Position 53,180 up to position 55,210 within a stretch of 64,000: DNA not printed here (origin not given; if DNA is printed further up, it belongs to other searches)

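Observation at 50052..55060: Four-gene operon resembling a lipid-carrier-dependent periplasmic glycosylation system, with unusual parts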

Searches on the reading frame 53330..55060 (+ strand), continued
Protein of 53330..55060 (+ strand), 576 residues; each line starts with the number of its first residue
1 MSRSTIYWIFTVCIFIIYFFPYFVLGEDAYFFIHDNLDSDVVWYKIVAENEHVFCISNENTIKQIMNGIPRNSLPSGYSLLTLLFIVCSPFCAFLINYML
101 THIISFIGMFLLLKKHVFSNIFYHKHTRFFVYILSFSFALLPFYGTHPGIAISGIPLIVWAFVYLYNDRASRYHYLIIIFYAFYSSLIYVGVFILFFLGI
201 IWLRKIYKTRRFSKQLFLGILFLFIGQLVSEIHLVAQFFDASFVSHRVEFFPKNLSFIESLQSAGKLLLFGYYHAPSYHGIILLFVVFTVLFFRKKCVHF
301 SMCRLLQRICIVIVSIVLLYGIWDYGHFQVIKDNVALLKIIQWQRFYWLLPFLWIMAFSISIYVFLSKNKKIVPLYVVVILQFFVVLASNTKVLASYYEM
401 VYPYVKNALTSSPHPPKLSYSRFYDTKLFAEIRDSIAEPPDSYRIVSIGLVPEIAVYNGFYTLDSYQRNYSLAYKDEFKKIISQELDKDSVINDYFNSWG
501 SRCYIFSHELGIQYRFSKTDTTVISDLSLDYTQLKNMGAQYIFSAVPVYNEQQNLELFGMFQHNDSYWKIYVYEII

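Call 19: find_encoding_contigs(protein=P0024, flank=8000, max_places=1)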
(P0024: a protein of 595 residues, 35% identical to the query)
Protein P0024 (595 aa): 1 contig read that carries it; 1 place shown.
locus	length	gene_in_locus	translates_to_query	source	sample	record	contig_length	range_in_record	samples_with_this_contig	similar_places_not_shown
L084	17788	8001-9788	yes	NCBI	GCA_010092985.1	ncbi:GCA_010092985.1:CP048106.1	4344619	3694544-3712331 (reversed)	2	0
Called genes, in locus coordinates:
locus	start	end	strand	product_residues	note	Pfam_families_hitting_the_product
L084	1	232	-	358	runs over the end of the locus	PF14351:DUF4401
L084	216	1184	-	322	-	PF09925:DUF2157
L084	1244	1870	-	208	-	PF13646:HEAT_2 (weak)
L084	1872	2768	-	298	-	-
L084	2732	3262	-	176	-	-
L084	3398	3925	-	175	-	PF11138:DUF2911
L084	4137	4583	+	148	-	PF11396:PepSY_like (weak)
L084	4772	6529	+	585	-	PF00664:ABC_membrane, PF00005:ABC_tran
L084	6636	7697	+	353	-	-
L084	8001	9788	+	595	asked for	PF19510:DUF6044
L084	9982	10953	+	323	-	PF00578:AhpC-TSA, PF08534:Redoxin, PF13905:Thioredoxin_8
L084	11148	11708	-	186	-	-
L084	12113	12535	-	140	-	-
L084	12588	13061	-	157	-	-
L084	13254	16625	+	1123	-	PF17757:UvrB_inter, PF02559:CarD_TRCF_RID, PF04851:ResIII (weak), PF00270:DEAD, PF22590:Cas3-like_C_2 (faint), PF00271:Helicase_C, PF03461:TRCF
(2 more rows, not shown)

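Call 20: find_encoding_contigs(protein=P0036, flank=8000, max_places=1)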
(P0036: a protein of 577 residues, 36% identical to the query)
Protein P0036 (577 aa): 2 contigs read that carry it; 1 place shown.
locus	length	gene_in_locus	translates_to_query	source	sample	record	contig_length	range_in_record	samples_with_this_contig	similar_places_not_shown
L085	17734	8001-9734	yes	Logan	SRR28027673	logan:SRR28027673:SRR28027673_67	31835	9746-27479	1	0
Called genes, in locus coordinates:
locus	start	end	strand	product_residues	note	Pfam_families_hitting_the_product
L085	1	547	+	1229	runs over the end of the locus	PF02562:PhoH (faint), PF13086:AAA_11, PF13245:AAA_19, PF13604:AAA_30, PF13086:AAA_11 (weak), PF13087:AAA_12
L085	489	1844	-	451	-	PF07690:MFS_1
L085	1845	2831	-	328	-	PF06068:TIP49 (faint), PF05496:RuvB_N, PF01078:Mg_chelatase (faint), PF00004:AAA, PF07728:AAA_5 (faint), PF17864:AAA_lid_4, PF05491:WHD_RuvB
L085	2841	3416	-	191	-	PF01330:RuvA_N, PF14520:HHH_5, PF21176:RecR_HhH (faint), PF07499:RuvA_C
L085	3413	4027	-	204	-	PF02075:RuvC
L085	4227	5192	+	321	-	PF01040:UbiA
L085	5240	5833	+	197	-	PF02811:PHP (weak), PF13263:PHP_C (weak)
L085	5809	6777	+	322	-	PF03706:LPG_synthase_TM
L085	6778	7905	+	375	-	PF04015:DUF362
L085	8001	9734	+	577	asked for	PF19510:DUF6044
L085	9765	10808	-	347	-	PF03102:NeuB, PF08666:SAF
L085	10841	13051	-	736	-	PF00583:Acetyltransf_1 (weak), PF13302:Acetyltransf_3, PF00551:Formyl_trans_N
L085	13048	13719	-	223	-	PF02348:CTP_transf_3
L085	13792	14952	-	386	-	PF01041:DegT_DnrJ_EryC1, PF01212:Beta_elim_lyase (weak), PF01053:Cys_Met_Meta_PP (weak)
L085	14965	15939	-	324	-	PF01073:3Beta_HSD, PF01370:Epimerase, PF02719:Polysacc_synt_2, PF04321:RmlD_sub_bind (weak), PF05368:NmrA (weak), PF07993:NAD_binding_4 (faint), PF16363:GDP_Man_Dehyd, PF13460:NAD_binding_10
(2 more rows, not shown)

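Call 21: predict_structure(alignment_id=A1)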
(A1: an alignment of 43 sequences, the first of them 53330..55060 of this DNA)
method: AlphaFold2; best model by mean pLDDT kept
length: 576 residues; sequences in the alignment: 43
mean_pLDDT: 92.8   pTM: 0.92
mean pLDDT of the five models: 92.8, 91.6, 91.4, 91.2, 90.9
residues with pLDDT >= 90: 472; 70-90: 93; 50-70: 11; < 50: 0
segments of 3 or more residues with pLDDT < 50: none
pLDDT, mean of each block of 10 residues (from residue 1): 83 96 95 92 96 93 95 94 97 96 97 95 87 96 85 97 98 98 92 96 97 98 97 90 85 89 94 84 89 85 95 97 94 88 93 96 87 93 93 92 88 72 97 98 97 97 94 95 96 87 93 93 95 97 94 86 94 97
secondary structure, 60 per line:
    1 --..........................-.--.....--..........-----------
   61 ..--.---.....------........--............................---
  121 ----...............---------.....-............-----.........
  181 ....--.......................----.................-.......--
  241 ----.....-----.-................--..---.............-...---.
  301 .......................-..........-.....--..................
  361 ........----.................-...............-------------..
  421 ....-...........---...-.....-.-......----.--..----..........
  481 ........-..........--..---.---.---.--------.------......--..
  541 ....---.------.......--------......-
elements in order: H3-28 H33-37 H40-49 H80-87 H90-117 H125-139 H149-153 H155-166 H172-184 H187-209 H214-230 H232-238 H246-249 H257-270 H280-292 H300-323 H326-334 H336-340 H343-368 H373-389 H391-405 H420-424 H426-436 E444-448 H452-457 H472-488 H490-499 H531-536 E539-544 E555-561 E570-575

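Call 63: search_protein_families(library=pfam, proteins=[L016:10665-11072:+, L002:10666-11160:+, L050:7524-7943:+, L005:5800-6483:+, L005:6487-6852:+, L005:6908-7990:+, L037:6014-6397:+, L037:6419-7528:+, L004:5405-5761:-, L004:6718-7647:-], max_evalue=0.01)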
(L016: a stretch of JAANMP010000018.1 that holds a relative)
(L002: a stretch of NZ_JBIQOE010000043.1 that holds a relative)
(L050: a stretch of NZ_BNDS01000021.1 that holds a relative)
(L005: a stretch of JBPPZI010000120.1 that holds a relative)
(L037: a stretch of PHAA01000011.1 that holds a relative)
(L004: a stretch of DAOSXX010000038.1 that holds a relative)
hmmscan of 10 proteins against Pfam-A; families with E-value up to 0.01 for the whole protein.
L016:10665-11072:+ (135 aa): 2 families
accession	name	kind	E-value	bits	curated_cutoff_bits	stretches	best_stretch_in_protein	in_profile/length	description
PF04138.20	GtrA_DPMS_TM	-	5.1e-25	88.4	26.1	1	7-130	1-117/117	GtrA/DPMS, transmembrane domain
PF19628.4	DUF6132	-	0.0033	17.5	23.2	0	101-125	3-27/60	Family of unknown function (DUF6132)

L002:10666-11160:+ (164 aa): 1 family
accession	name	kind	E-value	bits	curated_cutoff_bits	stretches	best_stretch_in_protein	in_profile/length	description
PF04138.20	GtrA_DPMS_TM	-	3.7e-20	72.7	26.1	1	33-156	1-117/117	GtrA/DPMS, transmembrane domain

L050:7524-7943:+ (139 aa): 1 family
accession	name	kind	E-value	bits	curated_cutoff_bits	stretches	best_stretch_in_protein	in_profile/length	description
PF04138.20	GtrA_DPMS_TM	-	1.2e-19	71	26.1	1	7-130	1-117/117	GtrA/DPMS, transmembrane domain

L005:5800-6483:+ (227 aa): 4 families
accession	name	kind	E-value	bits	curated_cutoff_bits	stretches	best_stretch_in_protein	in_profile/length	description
PF13673.13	Acetyltransf_10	-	0.00018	21.9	23.6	1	128-210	28-110/128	Acetyltransferase (GNAT) domain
PF13302.13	Acetyltransf_3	-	0.00038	21.6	25.4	1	117-208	37-138/138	Acetyltransferase (GNAT) domain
PF00583.31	Acetyltransf_1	-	0.00042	21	20.7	1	122-207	21-116/116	Acetyltransferase (GNAT) family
PF13508.13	Acetyltransf_7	-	0.00055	20.7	27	1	133-208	5-83/84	Acetyltransferase (GNAT) domain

L005:6487-6852:+ (121 aa): 2 families
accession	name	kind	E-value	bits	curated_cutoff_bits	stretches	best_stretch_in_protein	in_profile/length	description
PF00892.27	EamA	-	1.9e-06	28.6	28.2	1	48-118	64-134/135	EamA-like transporter family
PF10639.15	TMEM234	-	0.00031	21.2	30.1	1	57-116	51-111/113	Putative transmembrane family 234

L005:6908-7990:+ (360 aa): 5 families
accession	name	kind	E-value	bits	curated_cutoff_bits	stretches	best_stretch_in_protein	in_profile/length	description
PF01041.23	DegT_DnrJ_EryC1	-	5.1e-86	289.6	19.8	1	5-355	14-359/360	DegT/DnrJ/EryC1/StrS aminotransferase family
PF00155.27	Aminotran_1_2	-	1.2e-11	44.8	19.7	1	12-139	42-187/361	Aminotransferase class I and II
PF00266.25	Aminotran_5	-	5.7e-08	32.6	21.5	1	18-144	48-182/371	Aminotransferase class-V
PF01053.26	Cys_Met_Meta_PP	-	2.3e-07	30.1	27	1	23-171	59-202/381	Cys/Met metabolism PLP-dependent enzyme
PF01212.27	Beta_elim_lyase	-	2e-05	24.5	27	1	2-312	18-248/288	Beta-eliminating lyase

L037:6014-6397:+ (127 aa): 1 family
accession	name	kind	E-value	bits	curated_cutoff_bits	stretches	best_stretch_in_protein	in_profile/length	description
PF04138.20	GtrA_DPMS_TM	-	2.7e-22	79.6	26.1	1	14-123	2-116/117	GtrA/DPMS, transmembrane domain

L037:6419-7528:+ (369 aa): 3 families
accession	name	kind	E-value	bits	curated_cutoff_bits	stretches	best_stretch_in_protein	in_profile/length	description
PF01041.23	DegT_DnrJ_EryC1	-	8.2e-118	394.2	19.8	1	19-364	4-359/360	DegT/DnrJ/EryC1/StrS aminotransferase family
PF00266.25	Aminotran_5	-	9.2e-06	25.3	21.5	1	40-165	44-180/371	Aminotransferase class-V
PF01212.27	Beta_elim_lyase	-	0.0014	18.5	27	1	40-220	33-229/288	Beta-eliminating lyase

L004:5405-5761:- (118 aa): 1 family
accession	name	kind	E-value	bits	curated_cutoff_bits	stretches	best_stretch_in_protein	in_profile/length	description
PF00892.27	EamA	-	2.5e-05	25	28.2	1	37-110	61-133/135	EamA-like transporter family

L004:6718-7647:- (309 aa): 2 families
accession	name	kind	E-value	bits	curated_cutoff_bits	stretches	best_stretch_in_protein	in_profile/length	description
PF00583.31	Acetyltransf_1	-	3.6e-06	27.7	20.7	1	195-293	19-116/116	Acetyltransferase (GNAT) family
PF13673.13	Acetyltransf_10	-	0.00035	21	23.6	1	200-294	17-108/128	Acetyltransferase (GNAT) domain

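Call 79: find_encoding_contigs(protein=P0010, flank=6000, max_places=1)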
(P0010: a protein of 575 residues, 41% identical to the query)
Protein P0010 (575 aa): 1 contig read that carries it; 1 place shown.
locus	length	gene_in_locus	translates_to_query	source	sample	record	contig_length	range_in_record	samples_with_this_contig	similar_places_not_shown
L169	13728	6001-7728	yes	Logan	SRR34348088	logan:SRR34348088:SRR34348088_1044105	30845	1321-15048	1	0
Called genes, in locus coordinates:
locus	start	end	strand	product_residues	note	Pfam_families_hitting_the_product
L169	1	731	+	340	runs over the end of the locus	PF01073:3Beta_HSD, PF01370:Epimerase, PF02719:Polysacc_synt_2, PF04321:RmlD_sub_bind, PF07993:NAD_binding_4, PF13460:NAD_binding_10 (weak), PF16363:GDP_Man_Dehyd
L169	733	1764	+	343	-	PF00106:adh_short (weak), PF01073:3Beta_HSD, PF01370:Epimerase, PF02719:Polysacc_synt_2, PF04321:RmlD_sub_bind, PF05368:NmrA (faint), PF16363:GDP_Man_Dehyd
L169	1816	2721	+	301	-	PF01370:Epimerase, PF16363:GDP_Man_Dehyd, PF02719:Polysacc_synt_2 (weak)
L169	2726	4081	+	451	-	PF01266:DAO (faint), PF01593:Amino_oxidase, PF13450:NAD_binding_8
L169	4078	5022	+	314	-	PF00535:Glycos_transf_2, PF10111:Glyco_tranf_2_2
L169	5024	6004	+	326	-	PF03706:LPG_synthase_TM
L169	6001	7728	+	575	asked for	PF19510:DUF6044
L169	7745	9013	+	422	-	PF00155:Aminotran_1_2, PF01041:DegT_DnrJ_EryC1, PF01212:Beta_elim_lyase (weak)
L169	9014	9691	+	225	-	PF02348:CTP_transf_3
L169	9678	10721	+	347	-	PF04101:Glyco_tran_28_C (faint)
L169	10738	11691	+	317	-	PF13469:Sulfotransfer_3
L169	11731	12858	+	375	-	PF01071:GARS_A (weak), PF02655:ATP-grasp_3, PF02786:CPSase_L_D2 (weak), PF07478:Dala_Dala_lig_C, PF13535:ATP-grasp_4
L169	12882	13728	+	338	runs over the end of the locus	PF03102:NeuB, PF08666:SAF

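Call 80: find_encoding_contigs(protein=P0018, flank=6000, max_places=1)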
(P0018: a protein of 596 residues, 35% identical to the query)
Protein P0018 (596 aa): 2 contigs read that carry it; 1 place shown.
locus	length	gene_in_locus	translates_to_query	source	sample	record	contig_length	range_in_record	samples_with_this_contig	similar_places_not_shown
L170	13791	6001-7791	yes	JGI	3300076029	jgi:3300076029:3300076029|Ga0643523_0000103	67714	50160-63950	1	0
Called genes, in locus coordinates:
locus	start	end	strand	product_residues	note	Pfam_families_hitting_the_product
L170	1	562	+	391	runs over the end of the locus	PF03453:MoeA_N, PF00994:MoCF_biosynth, PF03454:MoeA_C (weak)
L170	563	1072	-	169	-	-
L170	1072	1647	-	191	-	-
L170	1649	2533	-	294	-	PF04542:Sigma70_r2, PF08281:Sigma70_r4_2, PF04545:Sigma70_r4 (weak)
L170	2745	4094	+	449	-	PF00070:Pyr_redox (faint), PF00890:FAD_binding_2 (weak), PF01266:DAO, PF01593:Amino_oxidase, PF03486:HI0933_like (faint), PF07992:Pyr_redox_2 (faint), PF12831:FAD_oxidored, PF13450:NAD_binding_8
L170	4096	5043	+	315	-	PF00535:Glycos_transf_2, PF10111:Glyco_tranf_2_2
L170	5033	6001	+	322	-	PF03706:LPG_synthase_TM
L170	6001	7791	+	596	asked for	PF19510:DUF6044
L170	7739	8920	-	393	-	-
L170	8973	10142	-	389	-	-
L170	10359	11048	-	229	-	PF17131:TP_0789-like (faint)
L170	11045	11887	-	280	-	PF12679:ABC2_membrane_2, PF12730:ABC2_membrane_4, PF10920:DUF2705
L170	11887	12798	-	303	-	PF00005:ABC_tran, PF13304:AAA_21 (weak)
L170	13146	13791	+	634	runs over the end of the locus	PF22113:Mtrc-MtrF_II-IV_dom (faint), PF14522:Cytochrome_C7 (faint)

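Call 81: find_encoding_contigs(protein=P0003, flank=6000, max_places=1)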
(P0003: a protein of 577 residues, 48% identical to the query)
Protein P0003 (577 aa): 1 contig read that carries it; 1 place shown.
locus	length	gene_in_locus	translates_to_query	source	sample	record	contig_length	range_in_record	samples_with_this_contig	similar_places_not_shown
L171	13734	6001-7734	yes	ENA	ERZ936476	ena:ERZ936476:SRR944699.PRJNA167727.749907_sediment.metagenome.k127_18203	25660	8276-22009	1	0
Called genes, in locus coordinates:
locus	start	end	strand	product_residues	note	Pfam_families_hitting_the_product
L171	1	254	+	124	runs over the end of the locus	PF09345:SiaC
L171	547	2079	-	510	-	PF13505:OMP_b-brl, PF19573:DUF6089 (faint), PF02412:TSP_3 (faint), PF00691:OmpA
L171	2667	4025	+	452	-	PF00070:Pyr_redox (faint), PF00890:FAD_binding_2 (weak), PF01266:DAO, PF03486:HI0933_like (faint), PF07992:Pyr_redox_2 (faint), PF12831:FAD_oxidored, PF13450:NAD_binding_8, PF01593:Amino_oxidase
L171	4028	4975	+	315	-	PF00535:Glycos_transf_2, PF10111:Glyco_tranf_2_2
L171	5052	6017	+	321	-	PF03706:LPG_synthase_TM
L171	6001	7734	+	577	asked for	PF19510:DUF6044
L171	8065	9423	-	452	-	PF05598:DUF772 (weak), PF13586:DDE_Tnp_1_2 (weak)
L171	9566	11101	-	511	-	PF08534:Redoxin (faint), PF14289:DUF4369 (weak), PF17127:DUF5106, PF00578:AhpC-TSA, PF13905:Thioredoxin_8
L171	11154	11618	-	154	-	PF14126:DUF4293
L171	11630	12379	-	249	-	PF00881:Nitroreductase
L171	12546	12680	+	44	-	-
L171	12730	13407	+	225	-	-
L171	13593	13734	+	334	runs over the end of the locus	PF00044:Gp_dh_N, PF02800:Gp_dh_C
